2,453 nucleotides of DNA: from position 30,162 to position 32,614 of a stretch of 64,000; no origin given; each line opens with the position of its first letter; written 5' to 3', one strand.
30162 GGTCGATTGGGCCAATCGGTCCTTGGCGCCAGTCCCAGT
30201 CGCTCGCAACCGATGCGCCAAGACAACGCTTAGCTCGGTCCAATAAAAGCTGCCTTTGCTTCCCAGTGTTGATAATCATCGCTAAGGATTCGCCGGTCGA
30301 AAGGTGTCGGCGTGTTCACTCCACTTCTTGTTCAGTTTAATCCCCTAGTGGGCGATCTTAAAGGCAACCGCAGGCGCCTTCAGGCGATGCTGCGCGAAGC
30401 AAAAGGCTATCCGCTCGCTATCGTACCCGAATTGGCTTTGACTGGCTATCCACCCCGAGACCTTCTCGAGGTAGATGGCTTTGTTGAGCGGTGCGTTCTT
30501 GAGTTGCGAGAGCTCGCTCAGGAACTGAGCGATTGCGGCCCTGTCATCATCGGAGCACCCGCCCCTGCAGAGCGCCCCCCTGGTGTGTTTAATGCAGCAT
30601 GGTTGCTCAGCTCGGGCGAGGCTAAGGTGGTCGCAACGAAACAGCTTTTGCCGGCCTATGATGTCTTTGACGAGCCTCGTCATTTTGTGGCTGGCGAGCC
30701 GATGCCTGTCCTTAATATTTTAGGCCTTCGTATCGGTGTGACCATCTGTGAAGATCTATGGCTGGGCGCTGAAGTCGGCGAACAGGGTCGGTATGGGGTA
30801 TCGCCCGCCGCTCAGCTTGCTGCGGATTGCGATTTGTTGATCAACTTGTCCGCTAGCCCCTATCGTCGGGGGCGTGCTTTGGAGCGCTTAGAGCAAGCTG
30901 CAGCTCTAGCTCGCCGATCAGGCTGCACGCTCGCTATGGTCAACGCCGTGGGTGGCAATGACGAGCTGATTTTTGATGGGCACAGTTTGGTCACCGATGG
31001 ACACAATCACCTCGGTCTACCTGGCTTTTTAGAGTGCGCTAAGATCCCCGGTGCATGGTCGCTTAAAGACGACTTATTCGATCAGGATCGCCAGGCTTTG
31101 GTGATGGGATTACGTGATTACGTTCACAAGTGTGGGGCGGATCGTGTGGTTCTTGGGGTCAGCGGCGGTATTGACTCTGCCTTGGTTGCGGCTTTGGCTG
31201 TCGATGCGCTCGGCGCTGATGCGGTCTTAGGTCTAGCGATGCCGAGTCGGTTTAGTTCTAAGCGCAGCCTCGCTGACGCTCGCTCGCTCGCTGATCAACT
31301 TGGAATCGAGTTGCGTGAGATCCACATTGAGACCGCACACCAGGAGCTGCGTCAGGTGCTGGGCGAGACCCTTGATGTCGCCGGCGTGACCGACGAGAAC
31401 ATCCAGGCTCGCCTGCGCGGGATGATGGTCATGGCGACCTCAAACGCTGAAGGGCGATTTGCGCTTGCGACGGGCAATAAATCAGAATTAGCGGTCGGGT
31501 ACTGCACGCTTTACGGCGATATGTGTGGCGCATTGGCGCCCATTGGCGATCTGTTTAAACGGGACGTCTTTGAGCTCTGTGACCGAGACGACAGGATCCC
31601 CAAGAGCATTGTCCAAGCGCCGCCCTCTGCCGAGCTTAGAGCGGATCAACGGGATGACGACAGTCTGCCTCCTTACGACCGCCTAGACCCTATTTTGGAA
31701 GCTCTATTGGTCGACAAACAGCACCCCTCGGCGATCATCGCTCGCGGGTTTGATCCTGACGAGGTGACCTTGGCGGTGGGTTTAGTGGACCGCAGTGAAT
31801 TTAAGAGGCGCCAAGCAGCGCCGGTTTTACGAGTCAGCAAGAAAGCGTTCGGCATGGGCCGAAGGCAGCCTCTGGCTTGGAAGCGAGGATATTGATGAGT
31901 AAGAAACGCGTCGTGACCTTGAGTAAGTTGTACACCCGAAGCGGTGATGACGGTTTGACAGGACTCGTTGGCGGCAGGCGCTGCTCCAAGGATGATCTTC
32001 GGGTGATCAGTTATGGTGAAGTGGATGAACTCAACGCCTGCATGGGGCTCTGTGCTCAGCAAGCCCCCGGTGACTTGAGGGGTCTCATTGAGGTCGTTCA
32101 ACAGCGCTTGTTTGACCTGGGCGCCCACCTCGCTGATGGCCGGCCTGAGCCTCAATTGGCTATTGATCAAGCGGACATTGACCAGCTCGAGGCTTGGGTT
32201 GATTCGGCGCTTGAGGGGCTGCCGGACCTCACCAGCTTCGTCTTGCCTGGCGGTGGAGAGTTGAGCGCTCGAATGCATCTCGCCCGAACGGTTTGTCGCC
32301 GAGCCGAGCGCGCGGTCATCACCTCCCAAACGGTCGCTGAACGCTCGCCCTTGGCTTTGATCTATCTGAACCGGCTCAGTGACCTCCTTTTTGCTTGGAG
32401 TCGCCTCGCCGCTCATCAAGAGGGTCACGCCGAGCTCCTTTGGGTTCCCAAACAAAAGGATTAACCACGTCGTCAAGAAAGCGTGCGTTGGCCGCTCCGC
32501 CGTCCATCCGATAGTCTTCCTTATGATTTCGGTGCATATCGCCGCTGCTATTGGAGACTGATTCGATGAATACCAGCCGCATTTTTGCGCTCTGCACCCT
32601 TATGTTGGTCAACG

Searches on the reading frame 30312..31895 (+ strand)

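Call 50: search_protein_families(library=pfam, proteins=[window:30312-31895:+], max_evalue=0.001)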
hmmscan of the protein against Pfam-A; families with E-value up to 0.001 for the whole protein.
window:30312-31895:+ (527 aa): 2 families
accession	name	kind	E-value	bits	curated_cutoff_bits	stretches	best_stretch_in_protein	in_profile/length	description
PF02540.23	NAD_synthase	-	1.3e-69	234.4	21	1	262-502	4-242/242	NAD synthase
PF00795.27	CN_hydrolase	-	1e-10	41.8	23.2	1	6-229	4-225/256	Carbon-nitrogen hydrolase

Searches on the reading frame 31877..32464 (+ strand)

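Call 50: search_protein_families(library=pfam, proteins=[window:31877-32464:+], max_evalue=0.001)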
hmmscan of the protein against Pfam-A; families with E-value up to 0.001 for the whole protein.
window:31877-32464:+ (195 aa): 1 family
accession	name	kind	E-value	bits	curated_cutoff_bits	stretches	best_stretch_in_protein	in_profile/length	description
PF01923.23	Cob_adeno_trans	-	7.3e-53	179.6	24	1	18-177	1-170/171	Cobalamin adenosyltransferase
